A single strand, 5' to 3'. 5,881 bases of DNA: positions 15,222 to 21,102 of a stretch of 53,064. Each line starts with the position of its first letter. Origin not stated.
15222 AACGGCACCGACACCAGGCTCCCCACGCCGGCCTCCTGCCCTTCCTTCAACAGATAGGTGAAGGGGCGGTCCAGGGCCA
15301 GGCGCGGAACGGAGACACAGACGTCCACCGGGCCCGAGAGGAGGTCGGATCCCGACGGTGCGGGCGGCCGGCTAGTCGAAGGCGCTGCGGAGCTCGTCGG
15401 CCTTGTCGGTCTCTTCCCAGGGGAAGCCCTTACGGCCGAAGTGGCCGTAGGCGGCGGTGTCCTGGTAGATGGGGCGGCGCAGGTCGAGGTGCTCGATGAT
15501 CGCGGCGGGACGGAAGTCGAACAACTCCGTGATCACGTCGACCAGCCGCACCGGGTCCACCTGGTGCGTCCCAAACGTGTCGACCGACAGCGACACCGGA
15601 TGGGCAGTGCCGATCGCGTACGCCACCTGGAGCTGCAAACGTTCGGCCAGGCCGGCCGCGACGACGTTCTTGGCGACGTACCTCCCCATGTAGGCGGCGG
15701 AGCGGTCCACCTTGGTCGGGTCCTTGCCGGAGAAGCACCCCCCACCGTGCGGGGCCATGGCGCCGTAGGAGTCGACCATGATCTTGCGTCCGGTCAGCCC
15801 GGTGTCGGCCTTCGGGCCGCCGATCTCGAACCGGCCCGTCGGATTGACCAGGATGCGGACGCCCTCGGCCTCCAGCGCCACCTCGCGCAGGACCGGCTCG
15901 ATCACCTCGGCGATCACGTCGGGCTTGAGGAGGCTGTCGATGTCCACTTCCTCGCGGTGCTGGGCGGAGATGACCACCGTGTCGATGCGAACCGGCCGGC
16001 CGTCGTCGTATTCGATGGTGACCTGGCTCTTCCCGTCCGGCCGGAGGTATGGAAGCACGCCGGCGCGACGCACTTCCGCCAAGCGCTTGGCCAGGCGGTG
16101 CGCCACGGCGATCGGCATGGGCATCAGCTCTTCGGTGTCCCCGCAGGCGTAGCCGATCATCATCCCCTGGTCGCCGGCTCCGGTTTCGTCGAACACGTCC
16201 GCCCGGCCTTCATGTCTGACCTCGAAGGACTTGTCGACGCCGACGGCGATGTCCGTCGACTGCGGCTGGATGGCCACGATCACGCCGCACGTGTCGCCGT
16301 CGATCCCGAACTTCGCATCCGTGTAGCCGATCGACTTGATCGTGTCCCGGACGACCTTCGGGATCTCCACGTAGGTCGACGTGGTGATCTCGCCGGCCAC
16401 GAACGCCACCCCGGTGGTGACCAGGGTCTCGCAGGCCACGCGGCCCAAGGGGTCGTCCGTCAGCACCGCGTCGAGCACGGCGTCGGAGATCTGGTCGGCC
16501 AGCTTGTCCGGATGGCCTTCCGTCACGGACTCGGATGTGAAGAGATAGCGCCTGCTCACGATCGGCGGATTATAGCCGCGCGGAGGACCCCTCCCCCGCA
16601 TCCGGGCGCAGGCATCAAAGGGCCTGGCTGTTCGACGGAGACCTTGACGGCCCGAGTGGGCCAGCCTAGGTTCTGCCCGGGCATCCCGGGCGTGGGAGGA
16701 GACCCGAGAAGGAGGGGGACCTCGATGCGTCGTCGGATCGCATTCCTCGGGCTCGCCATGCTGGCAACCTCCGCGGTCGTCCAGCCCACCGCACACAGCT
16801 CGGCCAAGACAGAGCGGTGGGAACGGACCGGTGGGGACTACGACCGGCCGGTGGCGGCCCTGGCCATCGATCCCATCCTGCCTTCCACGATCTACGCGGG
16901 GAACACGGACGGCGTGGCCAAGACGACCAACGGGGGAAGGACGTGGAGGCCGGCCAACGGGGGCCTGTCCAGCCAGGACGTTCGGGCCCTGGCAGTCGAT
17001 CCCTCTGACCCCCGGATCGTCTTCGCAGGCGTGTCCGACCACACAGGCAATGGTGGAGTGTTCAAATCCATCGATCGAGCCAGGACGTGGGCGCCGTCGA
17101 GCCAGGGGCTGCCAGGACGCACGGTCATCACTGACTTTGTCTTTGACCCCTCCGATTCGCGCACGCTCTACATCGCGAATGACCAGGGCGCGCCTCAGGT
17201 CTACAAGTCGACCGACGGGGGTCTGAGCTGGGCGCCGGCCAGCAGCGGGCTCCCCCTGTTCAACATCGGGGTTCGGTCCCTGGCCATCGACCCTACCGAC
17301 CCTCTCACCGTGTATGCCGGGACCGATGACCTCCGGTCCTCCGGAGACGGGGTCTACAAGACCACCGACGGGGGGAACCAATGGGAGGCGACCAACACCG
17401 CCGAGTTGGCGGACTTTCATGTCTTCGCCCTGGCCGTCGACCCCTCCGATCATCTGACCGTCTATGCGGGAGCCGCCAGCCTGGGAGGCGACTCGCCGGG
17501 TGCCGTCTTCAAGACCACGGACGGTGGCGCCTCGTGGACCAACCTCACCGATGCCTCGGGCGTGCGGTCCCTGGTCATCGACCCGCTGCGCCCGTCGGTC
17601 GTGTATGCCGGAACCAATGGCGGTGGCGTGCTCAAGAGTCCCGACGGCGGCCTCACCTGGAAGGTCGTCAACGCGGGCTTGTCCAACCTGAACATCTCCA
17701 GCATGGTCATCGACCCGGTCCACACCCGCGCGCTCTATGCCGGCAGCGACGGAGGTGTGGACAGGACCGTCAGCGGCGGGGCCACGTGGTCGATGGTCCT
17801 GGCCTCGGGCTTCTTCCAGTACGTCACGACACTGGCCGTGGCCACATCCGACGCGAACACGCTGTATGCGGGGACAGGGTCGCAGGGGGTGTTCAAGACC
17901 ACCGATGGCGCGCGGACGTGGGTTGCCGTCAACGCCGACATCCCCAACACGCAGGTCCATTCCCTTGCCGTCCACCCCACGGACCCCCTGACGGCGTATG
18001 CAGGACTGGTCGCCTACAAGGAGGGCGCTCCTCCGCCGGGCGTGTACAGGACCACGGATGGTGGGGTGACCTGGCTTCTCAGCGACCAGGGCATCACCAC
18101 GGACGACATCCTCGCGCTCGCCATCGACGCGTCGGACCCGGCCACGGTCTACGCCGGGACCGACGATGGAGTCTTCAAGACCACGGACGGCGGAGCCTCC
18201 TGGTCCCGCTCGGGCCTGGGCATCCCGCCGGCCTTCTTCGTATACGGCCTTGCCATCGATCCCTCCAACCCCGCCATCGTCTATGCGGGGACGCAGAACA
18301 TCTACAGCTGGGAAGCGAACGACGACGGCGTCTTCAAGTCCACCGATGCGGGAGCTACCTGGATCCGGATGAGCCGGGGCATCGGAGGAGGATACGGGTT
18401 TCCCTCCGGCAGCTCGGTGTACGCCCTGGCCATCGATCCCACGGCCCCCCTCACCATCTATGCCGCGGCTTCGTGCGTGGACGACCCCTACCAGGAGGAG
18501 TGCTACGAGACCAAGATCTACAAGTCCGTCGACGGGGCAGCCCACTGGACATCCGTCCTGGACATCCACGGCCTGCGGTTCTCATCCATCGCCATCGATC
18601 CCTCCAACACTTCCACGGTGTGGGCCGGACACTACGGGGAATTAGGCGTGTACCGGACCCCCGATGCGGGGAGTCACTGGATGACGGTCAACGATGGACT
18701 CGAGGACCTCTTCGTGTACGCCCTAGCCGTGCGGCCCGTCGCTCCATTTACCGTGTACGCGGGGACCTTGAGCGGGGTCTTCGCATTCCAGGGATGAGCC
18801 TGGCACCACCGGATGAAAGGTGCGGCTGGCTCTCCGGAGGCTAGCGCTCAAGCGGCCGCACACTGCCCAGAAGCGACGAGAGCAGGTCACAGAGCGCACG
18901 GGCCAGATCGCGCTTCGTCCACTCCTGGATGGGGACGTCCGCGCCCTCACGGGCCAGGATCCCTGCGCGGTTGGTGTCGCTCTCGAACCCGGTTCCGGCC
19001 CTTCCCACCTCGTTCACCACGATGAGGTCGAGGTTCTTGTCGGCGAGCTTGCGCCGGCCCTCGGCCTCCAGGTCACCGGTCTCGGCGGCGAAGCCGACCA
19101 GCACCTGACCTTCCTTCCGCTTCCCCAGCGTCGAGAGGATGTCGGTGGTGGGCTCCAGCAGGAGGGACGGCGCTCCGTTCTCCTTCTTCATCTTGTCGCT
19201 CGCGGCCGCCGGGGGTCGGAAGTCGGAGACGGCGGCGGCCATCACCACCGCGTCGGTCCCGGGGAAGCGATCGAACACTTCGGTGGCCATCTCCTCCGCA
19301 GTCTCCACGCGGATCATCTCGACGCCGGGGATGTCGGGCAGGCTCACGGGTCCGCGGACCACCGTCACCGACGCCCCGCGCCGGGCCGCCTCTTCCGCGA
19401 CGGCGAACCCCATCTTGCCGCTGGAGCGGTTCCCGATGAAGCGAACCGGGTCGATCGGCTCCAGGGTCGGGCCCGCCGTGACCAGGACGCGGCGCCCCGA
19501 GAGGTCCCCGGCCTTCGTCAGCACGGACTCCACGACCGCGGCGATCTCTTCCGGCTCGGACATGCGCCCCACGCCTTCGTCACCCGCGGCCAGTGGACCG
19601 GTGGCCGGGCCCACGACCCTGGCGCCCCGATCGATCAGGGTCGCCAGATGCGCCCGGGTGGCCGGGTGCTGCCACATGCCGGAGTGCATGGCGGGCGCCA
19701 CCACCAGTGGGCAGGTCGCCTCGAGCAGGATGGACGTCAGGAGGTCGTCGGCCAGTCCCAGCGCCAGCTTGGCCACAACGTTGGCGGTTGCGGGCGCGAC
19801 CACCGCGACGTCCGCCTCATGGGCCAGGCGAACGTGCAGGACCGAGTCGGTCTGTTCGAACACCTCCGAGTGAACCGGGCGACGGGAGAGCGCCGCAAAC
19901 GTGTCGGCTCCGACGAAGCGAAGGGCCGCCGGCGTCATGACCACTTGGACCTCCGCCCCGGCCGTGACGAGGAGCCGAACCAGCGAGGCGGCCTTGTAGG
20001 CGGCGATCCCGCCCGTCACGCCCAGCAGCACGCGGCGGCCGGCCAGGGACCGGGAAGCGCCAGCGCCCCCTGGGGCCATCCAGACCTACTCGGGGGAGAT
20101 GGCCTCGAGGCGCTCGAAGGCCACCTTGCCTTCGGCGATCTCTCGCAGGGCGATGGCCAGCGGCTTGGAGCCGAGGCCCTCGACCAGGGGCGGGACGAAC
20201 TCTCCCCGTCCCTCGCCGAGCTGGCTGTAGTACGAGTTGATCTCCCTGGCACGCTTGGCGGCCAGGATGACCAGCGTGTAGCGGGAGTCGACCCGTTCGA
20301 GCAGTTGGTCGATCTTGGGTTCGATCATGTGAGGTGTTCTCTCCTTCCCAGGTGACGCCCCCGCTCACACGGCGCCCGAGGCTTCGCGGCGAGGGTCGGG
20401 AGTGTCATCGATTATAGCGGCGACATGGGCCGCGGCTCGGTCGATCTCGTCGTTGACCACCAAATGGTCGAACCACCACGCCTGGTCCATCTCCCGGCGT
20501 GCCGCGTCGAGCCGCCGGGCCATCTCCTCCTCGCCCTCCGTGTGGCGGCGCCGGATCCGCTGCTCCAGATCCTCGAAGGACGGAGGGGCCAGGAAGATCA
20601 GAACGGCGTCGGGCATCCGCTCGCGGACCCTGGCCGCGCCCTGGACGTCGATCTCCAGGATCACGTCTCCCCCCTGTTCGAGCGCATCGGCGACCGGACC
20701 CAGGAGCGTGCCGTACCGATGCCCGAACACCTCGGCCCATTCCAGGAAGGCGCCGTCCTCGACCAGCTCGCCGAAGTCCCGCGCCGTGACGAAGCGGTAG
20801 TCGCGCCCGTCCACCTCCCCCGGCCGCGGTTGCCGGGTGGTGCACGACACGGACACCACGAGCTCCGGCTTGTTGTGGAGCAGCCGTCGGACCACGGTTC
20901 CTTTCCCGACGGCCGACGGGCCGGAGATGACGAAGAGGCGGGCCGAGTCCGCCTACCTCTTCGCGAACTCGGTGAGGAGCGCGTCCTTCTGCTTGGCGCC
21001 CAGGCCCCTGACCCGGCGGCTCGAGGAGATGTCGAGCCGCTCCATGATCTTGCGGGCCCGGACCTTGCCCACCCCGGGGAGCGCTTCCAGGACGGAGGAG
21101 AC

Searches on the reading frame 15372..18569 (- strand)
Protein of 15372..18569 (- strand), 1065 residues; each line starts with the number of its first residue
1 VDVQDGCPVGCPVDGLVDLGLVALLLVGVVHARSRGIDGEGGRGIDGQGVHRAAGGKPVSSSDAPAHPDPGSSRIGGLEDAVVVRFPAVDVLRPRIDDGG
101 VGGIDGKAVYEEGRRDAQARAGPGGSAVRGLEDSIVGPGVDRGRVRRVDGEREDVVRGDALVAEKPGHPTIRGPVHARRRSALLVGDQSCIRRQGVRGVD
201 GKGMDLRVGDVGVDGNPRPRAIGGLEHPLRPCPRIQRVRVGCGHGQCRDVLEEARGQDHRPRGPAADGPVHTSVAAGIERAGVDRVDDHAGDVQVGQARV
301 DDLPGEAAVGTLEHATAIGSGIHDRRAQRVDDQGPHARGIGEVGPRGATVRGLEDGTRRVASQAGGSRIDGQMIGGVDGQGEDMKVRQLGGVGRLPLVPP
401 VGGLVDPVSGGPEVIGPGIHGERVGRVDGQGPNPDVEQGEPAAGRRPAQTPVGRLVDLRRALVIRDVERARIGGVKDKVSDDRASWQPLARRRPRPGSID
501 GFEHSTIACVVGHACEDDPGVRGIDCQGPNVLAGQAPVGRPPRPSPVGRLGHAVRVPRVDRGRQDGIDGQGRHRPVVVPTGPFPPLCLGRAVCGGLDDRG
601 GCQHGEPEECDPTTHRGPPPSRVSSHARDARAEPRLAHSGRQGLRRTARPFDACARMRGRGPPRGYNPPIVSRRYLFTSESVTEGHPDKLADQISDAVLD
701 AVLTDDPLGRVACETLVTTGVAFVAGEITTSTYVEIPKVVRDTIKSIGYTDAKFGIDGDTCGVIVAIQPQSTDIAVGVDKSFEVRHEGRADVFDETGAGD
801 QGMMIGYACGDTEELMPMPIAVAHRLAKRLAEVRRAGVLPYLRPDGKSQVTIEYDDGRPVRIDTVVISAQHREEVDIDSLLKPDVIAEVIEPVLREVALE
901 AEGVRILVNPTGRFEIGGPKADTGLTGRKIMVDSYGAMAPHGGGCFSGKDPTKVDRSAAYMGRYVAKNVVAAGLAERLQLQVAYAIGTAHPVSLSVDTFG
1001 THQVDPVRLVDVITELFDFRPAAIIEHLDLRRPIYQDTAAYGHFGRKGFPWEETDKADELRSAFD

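Call 42: search_protein_families(library=pfam, proteins=[window:15372-18569:-], max_evalue=0.0001)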
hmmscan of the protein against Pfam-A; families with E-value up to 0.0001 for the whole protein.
window:15372-18569:- (1065 aa): 3 families
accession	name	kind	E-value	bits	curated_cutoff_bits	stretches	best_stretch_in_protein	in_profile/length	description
PF02773.21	S-AdoMet_synt_C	-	5.3e-65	218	25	1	916-1052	1-137/138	S-adenosylmethionine synthetase, C-terminal domain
PF02772.21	S-AdoMet_synt_M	-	3e-45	153.7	29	1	795-914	1-120/120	S-adenosylmethionine synthetase, central domain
PF00438.25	S-AdoMet_synt_N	-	1.8e-41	141.1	33.1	1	675-771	2-98/99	S-adenosylmethionine synthetase, N-terminal domain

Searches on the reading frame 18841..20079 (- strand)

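Call 42: search_protein_families(library=pfam, proteins=[window:18841-20079:-], max_evalue=0.0001)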
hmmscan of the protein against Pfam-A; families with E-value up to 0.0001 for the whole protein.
window:18841-20079:- (412 aa): 2 families
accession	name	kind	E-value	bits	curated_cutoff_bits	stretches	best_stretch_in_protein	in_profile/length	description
PF04127.22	DFP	-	2.5e-71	239.8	22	1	193-374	1-185/186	DNA/pantothenate metabolism flavoprotein C-terminal domain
PF02441.25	Flavoprotein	-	4.4e-32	111.3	22.7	1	16-184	2-159/162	Flavoprotein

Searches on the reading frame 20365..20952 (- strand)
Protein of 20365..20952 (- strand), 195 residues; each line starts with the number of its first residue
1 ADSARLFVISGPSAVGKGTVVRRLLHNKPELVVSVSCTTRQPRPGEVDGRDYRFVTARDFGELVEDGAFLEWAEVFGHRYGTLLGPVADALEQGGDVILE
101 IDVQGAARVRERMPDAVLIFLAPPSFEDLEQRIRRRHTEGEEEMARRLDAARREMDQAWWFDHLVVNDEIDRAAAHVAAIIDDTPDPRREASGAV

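Call 42: search_protein_families(library=pfam, proteins=[window:20365-20952:-], max_evalue=0.0001)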
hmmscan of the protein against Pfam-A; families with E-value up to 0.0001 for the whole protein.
window:20365-20952:- (195 aa): 1 family
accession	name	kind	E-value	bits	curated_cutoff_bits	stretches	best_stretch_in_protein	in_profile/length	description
PF00625.27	Guanylate_kin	-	8.7e-47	159.6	25.2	1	4-183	2-181/182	Guanylate kinase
